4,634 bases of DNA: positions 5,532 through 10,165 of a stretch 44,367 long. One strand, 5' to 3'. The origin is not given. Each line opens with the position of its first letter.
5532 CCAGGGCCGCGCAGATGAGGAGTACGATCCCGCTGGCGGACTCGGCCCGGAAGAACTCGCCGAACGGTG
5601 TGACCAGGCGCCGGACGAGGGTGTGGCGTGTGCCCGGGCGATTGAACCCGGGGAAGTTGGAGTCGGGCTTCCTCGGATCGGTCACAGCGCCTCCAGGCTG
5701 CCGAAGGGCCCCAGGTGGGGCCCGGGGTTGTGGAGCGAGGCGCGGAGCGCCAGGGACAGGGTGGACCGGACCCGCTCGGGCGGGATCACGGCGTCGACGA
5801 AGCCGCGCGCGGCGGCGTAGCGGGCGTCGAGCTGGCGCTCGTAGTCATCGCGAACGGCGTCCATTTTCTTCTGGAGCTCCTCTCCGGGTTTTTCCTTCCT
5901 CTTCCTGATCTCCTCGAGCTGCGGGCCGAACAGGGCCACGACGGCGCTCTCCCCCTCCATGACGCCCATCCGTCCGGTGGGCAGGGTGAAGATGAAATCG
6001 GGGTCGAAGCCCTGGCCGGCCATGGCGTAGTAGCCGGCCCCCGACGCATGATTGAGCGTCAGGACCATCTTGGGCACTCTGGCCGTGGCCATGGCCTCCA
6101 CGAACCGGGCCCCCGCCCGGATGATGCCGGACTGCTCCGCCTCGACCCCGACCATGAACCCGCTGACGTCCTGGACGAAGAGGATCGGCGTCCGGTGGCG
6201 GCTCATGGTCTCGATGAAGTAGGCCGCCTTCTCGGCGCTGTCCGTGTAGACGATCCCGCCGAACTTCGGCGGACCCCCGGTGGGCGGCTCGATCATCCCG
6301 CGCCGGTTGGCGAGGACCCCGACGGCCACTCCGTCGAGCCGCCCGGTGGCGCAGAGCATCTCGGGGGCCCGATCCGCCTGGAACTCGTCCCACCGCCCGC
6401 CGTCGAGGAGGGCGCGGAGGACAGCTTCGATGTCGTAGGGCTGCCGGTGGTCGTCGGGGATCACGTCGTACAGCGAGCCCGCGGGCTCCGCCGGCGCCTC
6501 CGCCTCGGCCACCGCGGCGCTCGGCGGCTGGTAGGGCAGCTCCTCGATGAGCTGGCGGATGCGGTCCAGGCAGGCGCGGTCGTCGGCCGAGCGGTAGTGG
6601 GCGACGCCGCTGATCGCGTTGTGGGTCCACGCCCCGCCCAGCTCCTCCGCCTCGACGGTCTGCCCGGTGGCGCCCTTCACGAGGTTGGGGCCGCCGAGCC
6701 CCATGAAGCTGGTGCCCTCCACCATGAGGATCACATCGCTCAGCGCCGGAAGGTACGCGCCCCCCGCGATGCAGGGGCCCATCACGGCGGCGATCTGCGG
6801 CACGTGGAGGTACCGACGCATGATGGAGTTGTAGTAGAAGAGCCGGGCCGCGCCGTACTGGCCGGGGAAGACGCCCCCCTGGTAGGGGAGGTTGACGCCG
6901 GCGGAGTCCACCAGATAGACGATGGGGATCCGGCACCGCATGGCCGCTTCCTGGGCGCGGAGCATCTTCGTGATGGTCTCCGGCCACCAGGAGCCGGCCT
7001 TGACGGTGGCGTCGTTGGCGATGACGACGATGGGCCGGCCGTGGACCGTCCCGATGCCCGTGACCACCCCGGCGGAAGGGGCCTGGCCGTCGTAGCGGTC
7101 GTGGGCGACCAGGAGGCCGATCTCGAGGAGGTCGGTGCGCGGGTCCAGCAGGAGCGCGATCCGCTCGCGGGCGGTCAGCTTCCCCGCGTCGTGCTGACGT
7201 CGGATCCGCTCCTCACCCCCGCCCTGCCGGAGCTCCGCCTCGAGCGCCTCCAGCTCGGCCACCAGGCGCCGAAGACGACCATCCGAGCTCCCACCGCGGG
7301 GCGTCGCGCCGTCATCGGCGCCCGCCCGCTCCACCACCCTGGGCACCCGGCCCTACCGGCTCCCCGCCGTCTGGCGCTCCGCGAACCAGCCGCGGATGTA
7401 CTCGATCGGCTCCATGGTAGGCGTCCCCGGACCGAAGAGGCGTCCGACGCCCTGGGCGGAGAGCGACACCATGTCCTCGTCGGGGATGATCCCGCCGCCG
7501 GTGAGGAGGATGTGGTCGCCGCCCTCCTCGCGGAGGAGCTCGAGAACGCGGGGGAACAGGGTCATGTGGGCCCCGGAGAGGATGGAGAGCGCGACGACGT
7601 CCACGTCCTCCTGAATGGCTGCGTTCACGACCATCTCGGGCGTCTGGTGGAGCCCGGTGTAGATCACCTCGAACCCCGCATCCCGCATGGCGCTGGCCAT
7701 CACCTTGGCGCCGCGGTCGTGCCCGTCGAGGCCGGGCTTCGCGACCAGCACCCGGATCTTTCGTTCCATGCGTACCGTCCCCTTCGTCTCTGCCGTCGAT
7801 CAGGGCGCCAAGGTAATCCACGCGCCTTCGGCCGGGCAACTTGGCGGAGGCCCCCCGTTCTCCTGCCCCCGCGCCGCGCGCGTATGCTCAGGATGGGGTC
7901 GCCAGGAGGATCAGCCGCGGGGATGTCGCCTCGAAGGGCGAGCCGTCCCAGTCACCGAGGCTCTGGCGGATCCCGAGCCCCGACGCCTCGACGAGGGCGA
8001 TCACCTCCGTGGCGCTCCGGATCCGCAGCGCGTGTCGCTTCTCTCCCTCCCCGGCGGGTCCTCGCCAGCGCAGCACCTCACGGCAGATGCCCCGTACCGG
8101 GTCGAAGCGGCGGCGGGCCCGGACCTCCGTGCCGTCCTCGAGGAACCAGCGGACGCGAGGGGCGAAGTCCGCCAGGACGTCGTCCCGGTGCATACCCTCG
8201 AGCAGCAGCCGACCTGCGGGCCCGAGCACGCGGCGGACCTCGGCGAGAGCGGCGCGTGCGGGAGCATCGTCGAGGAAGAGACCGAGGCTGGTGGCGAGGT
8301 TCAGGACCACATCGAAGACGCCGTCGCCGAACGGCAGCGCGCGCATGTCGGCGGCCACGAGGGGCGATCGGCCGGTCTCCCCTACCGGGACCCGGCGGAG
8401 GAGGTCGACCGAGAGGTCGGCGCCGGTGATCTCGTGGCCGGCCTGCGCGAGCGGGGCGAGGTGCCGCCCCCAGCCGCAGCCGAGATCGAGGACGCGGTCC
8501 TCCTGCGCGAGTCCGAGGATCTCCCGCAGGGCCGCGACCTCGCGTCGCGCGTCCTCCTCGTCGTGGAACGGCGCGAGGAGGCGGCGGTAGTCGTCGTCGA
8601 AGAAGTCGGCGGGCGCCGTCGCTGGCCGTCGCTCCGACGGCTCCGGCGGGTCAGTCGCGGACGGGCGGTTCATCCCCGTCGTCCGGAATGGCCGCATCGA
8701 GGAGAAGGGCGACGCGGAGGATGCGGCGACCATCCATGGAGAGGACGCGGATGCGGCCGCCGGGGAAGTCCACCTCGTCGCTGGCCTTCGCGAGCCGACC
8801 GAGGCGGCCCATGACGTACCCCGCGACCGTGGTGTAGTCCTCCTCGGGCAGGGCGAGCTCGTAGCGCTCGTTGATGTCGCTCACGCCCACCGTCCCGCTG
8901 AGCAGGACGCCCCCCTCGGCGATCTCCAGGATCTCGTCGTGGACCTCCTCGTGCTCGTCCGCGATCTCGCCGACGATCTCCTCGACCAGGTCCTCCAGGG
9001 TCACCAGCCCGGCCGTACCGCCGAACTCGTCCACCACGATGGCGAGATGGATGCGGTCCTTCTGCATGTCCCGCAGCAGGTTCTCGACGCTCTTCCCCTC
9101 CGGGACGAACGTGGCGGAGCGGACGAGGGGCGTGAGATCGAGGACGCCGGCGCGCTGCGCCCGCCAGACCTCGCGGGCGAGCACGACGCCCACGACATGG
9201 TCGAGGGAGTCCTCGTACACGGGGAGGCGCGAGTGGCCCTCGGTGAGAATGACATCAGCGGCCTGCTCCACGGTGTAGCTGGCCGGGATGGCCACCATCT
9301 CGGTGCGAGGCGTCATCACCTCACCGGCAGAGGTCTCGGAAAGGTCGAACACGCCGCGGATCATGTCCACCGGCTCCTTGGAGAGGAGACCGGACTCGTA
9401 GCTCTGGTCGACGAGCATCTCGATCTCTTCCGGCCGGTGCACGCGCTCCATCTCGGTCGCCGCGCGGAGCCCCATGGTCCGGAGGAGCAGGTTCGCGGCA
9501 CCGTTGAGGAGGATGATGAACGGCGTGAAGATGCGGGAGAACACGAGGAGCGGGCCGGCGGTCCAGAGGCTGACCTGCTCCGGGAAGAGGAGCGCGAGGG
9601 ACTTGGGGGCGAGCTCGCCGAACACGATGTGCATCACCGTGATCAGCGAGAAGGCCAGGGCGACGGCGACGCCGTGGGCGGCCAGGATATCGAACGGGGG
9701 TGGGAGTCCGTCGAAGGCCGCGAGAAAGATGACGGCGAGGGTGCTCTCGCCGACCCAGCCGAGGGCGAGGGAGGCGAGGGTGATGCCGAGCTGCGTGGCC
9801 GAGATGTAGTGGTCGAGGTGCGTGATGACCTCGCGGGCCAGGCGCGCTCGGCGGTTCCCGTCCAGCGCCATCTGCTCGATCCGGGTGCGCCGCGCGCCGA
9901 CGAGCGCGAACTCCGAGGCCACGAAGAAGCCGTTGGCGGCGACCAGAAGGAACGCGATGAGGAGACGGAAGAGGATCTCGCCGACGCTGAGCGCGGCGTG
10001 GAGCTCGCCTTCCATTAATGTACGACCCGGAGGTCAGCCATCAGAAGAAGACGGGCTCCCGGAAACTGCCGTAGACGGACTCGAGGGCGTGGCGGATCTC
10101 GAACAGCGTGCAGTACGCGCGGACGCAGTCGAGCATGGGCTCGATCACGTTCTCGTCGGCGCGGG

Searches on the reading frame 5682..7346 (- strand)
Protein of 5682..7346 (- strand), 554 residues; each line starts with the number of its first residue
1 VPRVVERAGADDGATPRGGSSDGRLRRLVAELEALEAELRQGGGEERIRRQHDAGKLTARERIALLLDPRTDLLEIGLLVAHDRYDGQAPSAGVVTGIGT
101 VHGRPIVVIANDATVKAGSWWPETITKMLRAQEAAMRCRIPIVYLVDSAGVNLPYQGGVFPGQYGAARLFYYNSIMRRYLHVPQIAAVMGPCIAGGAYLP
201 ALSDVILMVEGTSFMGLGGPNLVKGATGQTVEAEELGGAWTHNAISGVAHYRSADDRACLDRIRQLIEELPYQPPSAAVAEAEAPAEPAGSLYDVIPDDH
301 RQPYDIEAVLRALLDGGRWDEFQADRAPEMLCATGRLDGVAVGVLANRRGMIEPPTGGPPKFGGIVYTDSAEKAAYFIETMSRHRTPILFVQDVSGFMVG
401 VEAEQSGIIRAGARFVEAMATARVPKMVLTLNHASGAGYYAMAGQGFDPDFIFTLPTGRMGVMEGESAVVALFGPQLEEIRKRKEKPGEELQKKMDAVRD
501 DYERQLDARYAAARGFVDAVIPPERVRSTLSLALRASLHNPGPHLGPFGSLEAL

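Call 74: search_protein_families(library=pfam, proteins=[window:5682-7346:-], max_evalue=0.0001)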
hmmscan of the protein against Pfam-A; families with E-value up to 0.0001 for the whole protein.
window:5682-7346:- (554 aa): 2 families
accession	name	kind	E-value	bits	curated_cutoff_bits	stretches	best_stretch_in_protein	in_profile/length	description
PF01039.27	Carboxyl_trans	-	1.1e-131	440.3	22.3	1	50-541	1-482/493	Carboxyl transferase domain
PF03255.19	ACCA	-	2e-13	50.7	23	2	92-214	92-218/310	Acetyl co-enzyme A carboxylase carboxyltransferase-like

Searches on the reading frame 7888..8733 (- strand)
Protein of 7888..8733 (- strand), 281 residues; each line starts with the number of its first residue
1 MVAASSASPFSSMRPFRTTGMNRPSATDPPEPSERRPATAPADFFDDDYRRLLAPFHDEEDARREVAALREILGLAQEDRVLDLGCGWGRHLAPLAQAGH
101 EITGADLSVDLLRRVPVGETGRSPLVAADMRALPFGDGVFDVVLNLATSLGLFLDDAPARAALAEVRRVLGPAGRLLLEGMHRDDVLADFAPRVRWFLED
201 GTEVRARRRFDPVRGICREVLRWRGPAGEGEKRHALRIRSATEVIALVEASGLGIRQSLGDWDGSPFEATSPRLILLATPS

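Call 74: search_protein_families(library=pfam, proteins=[window:7888-8733:-], max_evalue=0.0001)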
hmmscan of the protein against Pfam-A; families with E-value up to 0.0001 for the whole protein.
window:7888-8733:- (281 aa): 5 families
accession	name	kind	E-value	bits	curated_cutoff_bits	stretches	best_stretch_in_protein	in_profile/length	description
PF13649.12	Methyltransf_25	-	5.1e-16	59.6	27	1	81-174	1-97/97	Methyltransferase domain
PF08241.18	Methyltransf_11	-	5.9e-15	56.1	21.2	1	82-177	1-94/95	Methyltransferase domain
PF13489.12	Methyltransf_23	-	3.5e-08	33.8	27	1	61-255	4-161/164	Methyltransferase domain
PF08242.18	Methyltransf_12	-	9.1e-08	33.2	30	1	82-176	1-98/98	Methyltransferase domain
PF13847.12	Methyltransf_31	-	9.4e-07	29.1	27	1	78-182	4-113/145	Methyltransferase domain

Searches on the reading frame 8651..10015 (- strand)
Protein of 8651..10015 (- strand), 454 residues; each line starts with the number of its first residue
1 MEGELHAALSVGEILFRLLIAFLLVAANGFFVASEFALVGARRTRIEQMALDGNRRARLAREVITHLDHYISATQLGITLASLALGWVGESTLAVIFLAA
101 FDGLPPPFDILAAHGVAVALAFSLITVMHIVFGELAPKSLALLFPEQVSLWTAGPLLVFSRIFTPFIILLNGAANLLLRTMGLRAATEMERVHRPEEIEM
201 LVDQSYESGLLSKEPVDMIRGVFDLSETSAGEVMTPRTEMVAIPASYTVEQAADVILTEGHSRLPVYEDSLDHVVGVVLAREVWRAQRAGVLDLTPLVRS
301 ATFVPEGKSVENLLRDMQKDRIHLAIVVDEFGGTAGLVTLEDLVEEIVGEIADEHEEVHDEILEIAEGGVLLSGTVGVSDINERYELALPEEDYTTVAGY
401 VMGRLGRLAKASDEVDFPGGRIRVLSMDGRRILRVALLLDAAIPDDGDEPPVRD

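Call 74: search_protein_families(library=pfam, proteins=[window:8651-10015:-], max_evalue=0.0001)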
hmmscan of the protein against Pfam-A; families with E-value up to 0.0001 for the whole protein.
window:8651-10015:- (454 aa): 3 families
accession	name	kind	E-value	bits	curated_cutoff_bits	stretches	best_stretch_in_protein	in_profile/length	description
PF01595.25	CNNM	-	2.9e-51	174.2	28.4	1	19-214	1-180/181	Cyclin M transmembrane N-terminal domain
PF03471.22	CorC_HlyC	-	8e-19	67.9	27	1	364-437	2-77/81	Transporter associated domain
PF00571.33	CBS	-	7.2e-15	55.5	24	2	301-348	9-56/57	CBS domain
